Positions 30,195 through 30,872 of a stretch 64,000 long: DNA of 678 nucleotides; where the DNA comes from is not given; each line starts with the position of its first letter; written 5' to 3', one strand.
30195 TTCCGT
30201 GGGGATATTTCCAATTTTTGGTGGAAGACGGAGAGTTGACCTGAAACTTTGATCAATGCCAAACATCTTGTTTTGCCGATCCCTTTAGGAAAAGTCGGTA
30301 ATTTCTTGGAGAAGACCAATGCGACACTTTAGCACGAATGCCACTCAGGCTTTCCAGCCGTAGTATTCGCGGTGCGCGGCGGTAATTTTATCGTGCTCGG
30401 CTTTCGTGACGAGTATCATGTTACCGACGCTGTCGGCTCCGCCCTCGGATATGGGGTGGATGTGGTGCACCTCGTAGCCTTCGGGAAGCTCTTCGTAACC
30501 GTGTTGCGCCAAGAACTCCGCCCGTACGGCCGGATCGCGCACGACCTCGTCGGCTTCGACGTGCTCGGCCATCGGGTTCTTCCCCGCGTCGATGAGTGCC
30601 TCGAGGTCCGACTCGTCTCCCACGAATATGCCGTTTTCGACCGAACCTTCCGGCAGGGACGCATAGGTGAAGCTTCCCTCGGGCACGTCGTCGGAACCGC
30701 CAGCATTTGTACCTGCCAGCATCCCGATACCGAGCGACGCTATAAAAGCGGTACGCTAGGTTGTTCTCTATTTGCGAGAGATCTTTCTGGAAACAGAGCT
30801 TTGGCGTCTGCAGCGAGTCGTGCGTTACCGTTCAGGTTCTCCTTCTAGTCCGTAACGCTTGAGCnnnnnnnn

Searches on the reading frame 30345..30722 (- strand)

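Call 13: search_protein_families(library=pfam, proteins=[window:30345-30722:-], max_evalue=0.01)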
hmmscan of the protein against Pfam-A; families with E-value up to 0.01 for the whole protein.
window:30345-30722:- (125 aa): 2 families
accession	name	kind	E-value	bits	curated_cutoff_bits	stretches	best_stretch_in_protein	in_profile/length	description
PF01844.29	HNH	-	2.9e-05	24.5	21.4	1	83-110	14-41/47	HNH endonuclease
PF13395.12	HNH_4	-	0.0017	18.7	22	1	81-108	16-43/54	HNH endonuclease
